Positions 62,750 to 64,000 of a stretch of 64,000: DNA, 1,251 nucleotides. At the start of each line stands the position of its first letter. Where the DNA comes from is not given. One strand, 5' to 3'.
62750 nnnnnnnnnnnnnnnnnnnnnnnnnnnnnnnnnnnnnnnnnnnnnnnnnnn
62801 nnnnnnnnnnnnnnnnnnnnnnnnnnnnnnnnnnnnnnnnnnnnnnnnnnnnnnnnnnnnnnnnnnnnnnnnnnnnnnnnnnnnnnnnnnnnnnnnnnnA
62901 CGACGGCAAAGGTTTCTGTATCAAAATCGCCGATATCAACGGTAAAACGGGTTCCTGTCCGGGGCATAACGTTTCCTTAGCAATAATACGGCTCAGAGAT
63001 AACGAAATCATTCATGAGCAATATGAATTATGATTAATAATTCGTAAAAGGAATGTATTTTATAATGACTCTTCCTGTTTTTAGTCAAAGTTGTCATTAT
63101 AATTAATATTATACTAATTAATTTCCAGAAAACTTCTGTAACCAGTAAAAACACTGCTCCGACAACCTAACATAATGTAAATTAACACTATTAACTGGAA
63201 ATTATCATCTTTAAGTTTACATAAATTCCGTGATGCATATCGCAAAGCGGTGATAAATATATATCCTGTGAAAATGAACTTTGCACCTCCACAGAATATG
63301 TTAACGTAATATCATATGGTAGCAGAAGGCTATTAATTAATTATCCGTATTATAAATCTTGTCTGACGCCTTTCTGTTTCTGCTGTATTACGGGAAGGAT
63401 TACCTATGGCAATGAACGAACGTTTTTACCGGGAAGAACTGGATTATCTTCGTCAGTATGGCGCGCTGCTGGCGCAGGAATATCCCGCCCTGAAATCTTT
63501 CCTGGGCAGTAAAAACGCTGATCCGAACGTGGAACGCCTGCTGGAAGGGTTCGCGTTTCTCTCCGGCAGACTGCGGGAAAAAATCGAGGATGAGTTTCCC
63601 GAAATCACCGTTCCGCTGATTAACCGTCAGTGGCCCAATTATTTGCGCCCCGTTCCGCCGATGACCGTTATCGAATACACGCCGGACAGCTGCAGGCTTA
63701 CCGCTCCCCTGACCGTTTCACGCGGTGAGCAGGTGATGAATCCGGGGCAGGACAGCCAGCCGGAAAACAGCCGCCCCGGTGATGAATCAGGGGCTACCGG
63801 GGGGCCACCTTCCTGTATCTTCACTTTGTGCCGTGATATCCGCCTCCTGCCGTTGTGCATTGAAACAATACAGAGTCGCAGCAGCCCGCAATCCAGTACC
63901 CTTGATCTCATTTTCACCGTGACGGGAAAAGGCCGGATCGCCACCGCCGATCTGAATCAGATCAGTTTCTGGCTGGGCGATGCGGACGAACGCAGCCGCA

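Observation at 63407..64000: T6SS core gene tssF begins at the window edge: a full secretion locus probably continues beyond 64 kb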

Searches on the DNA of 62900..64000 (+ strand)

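Call 8: search_dna_similar(query=window:62900-64000:+, collection=ecoli_genomes, mode=near, max_rows=20)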
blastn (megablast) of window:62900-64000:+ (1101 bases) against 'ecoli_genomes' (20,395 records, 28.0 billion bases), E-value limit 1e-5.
Records with a match: 1; places in all: 1; records where one place covers at least 80% of the query: 1.
Genomes with a match: 1 of 5426; with a place that covers at least 80% of the query: 1. Places per genome that has any: lowest 1, median 1, highest 1. On chromosomes: 1 places; on plasmids: 0.
Best place of each record, by identity: >=99% 1.
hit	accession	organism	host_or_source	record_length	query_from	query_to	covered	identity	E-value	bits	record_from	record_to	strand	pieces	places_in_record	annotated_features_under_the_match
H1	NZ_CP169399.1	Escherichia coli strain MFDS1022581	Animal source foods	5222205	1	1101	100%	100.0%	0e+0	2034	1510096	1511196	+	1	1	tssF: type VI secretion system baseplate subunit TssF | type VI secretion system Vgr family protein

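Call 9: get_annotated_region(hit=H1, flank=20000)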
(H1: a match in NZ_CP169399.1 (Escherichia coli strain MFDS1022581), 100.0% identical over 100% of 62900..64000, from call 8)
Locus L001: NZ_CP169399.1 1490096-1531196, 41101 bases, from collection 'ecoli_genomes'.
description: Escherichia coli strain MFDS1022581 chromosome, complete genome
organism: Escherichia coli strain MFDS1022581 (NCBI taxid 562)
replicon: chromosome; assembly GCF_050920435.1
host: -; source: Animal source foods; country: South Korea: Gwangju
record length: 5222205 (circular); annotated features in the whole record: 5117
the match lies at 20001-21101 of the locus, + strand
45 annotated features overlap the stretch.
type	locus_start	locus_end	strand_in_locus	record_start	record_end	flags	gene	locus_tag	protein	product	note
CDS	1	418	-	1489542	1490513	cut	cysK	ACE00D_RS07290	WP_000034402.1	cysteine synthase A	-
CDS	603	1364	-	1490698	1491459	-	cysZ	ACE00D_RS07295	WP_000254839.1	sulfate transporter CysZ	-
CDS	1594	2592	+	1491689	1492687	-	zipA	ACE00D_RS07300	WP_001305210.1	cell division protein ZipA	-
CDS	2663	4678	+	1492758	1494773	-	ligA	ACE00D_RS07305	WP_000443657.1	NAD-dependent DNA ligase LigA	-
CDS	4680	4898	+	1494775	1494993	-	ypeB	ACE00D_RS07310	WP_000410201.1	DUF3820 family protein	-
CDS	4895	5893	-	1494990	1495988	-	yfeH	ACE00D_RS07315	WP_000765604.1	bile acid:sodium symporter family protein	-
CDS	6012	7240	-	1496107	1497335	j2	-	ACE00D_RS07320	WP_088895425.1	IS3-like element IS2 family transposase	programmed frameshift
CDS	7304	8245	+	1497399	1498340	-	yfeR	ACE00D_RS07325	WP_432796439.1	LysR family transcriptional regulator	-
CDS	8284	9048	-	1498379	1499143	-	yfeN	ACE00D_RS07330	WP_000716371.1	outer membrane protein OmpK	-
CDS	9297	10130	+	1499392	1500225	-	xapA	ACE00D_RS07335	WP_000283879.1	xanthosine phosphorylase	-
CDS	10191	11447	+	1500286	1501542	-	xapB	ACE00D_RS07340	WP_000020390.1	xanthosine/proton symporter XapB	-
CDS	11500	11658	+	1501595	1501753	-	-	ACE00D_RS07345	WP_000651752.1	DUF1427 family protein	-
CDS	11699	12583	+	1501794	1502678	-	xapR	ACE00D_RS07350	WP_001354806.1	DNA-binding transcriptional regulator XapR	-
ncRNA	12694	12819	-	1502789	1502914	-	-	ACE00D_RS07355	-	RtT sRNA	rtT sRNA, processed from tyrT transcript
CDS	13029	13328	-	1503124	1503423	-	-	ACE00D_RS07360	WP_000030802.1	PAAR domain-containing protein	-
CDS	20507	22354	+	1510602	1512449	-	tssF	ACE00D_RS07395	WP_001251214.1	type VI secretion system baseplate subunit TssF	-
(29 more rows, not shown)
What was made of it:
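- Order in L001: PAAR..VgrG <-> TssF TssG, a 153-aa hypothetical, an HTH_35 gene, an Integrase_1 gene, a P4-type integrase, then tRNA-Lys (call 9).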

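Call 16: search_dna_similar(query=L001:20507-23382:+, collection=ecoli_genomes, mode=distant, max_rows=25, rows=spread)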
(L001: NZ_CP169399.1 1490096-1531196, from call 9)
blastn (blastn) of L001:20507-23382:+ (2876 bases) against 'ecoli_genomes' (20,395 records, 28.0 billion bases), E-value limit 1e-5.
Records with a match: 2818; places in all: 2858; records where one place covers at least 80% of the query: 31.
Genomes with a match: 2818 of 5426; with a place that covers at least 80% of the query: 31. Places per genome that has any: lowest 1, median 1, highest 2. On chromosomes: 2856 places; on plasmids: 2.
Best place of each record, by identity: >=99% 1; 60-80% 2817.
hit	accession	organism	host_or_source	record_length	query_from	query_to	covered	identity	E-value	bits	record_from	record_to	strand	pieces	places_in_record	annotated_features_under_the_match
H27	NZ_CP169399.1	Escherichia coli strain MFDS1022581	Animal source foods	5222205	1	2876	100%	100.0%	0e+0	5187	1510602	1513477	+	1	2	tssF: type VI secretion system baseplate subunit TssF | tssG: type VI secretion system baseplate subunit TssG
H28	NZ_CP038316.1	Escherichia coli O157:H7 strain NE92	bovine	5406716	8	2824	61%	66.4%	3e-64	473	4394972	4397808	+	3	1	tssF: type VI secretion system baseplate subunit TssF | tssG: type VI secretion system baseplate subunit TssG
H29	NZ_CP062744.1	Escherichia coli O157:H7 strain Z1615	Bovine Faeces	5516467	8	2824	61%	66.4%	3e-64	473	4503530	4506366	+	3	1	tssF: type VI secretion system baseplate subunit TssF | tssG: type VI secretion system baseplate subunit TssG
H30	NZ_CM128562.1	Escherichia coli strain 2824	chicken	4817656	8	2824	61%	66.3%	1e-61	464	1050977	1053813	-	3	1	tssF: type VI secretion system baseplate subunit TssF | tssG: type VI secretion system baseplate subunit TssG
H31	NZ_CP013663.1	Escherichia coli strain GB089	ground beef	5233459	8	2824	61%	66.4%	3e-63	474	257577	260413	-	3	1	tssF: type VI secretion system baseplate subunit TssF | tssG: type VI secretion system baseplate subunit TssG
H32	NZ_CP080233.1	Escherichia coli O139:H1 strain P15-25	Sus scrofa domesticus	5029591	8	2824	61%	66.4%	3e-64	472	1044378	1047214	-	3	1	tssF: type VI secretion system baseplate subunit TssF | tssG: type VI secretion system baseplate subunit TssG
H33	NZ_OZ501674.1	Escherichia coli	Homo sapiens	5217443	8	2824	61%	66.3%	1e-62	473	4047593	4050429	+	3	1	tssF: type VI secretion system baseplate subunit TssF | tssG: type VI secretion system baseplate subunit TssG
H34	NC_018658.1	Escherichia coli O104:H4 str. 2011C-3493 strain 2011C-3493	-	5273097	8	2824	61%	66.3%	6e-60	462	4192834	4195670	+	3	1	tssF: type VI secretion system baseplate subunit TssF | tssG: type VI secretion system baseplate subunit TssG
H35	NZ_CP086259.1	Escherichia coli strain SCPM-O-B-9427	Homo sapiens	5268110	8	2824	61%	66.3%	6e-60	462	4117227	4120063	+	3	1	tssF: type VI secretion system baseplate subunit TssF | tssG: type VI secretion system baseplate subunit TssG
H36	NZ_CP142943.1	Escherichia coli strain B20159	seawater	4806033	8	2824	61%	66.3%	6e-60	462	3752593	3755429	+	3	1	tssF: type VI secretion system baseplate subunit TssF | tssG: type VI secretion system baseplate subunit TssG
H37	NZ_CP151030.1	Escherichia coli strain 19KM1863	Cat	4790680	8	2824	61%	66.3%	6e-60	462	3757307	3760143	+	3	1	tssF: type VI secretion system baseplate subunit TssF | tssG: type VI secretion system baseplate subunit TssG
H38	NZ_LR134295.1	Escherichia coli strain NCTC9080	missing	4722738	8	2824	61%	66.3%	6e-60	462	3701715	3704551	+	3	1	tssF: type VI secretion system baseplate subunit TssF | tssG: type VI secretion system baseplate subunit TssG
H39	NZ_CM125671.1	Escherichia coli strain 2020N21-110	Homo sapiens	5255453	8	2824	61%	66.3%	1e-62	468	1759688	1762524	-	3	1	tssF: type VI secretion system baseplate subunit TssF | tssG: type VI secretion system baseplate subunit TssG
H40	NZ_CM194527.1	Escherichia coli strain 361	Homo sapiens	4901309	8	2824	61%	66.3%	6e-60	457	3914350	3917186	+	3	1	tssF: type VI secretion system baseplate subunit TssF | tssG: type VI secretion system baseplate subunit TssG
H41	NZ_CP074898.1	Escherichia coli strain 2009C_3612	Homo sapiens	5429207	8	2824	61%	66.3%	2e-58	458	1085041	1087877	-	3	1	tssF: type VI secretion system baseplate subunit TssF | tssG: type VI secretion system baseplate subunit TssG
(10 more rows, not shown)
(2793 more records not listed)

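Call 29: get_annotated_region(hit=H28, flank=20000)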
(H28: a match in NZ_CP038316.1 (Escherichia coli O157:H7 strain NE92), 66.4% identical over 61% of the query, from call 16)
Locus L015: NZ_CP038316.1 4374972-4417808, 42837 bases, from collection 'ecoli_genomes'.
description: Escherichia coli O157:H7 strain NE92 chromosome, complete genome
organism: Escherichia coli O157:H7 strain NE92 (NCBI taxid 83334)
replicon: chromosome; assembly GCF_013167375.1
host: bovine; source: missing; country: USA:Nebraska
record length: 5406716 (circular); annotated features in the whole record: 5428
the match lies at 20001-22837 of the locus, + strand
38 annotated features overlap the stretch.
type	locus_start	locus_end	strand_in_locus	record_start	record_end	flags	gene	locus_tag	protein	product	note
CDS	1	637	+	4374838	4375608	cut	yafV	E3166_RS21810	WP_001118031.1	2-oxoglutaramate amidase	-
CDS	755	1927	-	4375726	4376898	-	-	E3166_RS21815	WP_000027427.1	ISAs1-like element ISEc26 family transposase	-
CDS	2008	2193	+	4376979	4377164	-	-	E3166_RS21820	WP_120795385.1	protein YncO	-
CDS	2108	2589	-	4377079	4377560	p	ydcD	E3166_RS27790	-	YdcD family protein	frameshifted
CDS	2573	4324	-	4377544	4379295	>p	-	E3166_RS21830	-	RHS repeat-associated core domain-containing protein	incomplete; partial in the middle of a contig; missing N-terminus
CDS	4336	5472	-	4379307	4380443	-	-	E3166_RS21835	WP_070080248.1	ISAs1 family transposase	-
CDS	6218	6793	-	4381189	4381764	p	-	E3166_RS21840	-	sel1 repeat family protein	internal stop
CDS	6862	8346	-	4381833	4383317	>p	-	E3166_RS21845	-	RHS repeat-associated core domain-containing protein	incomplete; partial in the middle of a contig; missing N-terminus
CDS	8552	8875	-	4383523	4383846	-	-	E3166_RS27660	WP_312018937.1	ankyrin repeat domain-containing protein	-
CDS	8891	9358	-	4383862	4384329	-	-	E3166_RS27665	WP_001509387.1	ankyrin repeat domain-containing protein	-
CDS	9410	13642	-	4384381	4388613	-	-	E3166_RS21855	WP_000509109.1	RHS element core protein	-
CDS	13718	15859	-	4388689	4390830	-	-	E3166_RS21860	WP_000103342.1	type VI secretion system tip protein VgrG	-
CDS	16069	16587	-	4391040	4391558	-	-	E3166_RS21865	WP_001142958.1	Hcp family type VI secretion system effector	-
CDS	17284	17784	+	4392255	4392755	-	tssB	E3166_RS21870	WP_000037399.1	type VI secretion system contractile sheath small subunit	-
CDS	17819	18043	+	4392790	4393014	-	-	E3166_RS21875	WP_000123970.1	hypothetical protein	-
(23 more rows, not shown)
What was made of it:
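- This is the same polarity as in full enterobacterial clusters, for example Rhs<-VgrG<-Hcp <-> tssB C E F G in O157:H7 (call 29). The polarity and the 37-nt tssF/tssG overlap are the same as in full clusters (calls 9, 29).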
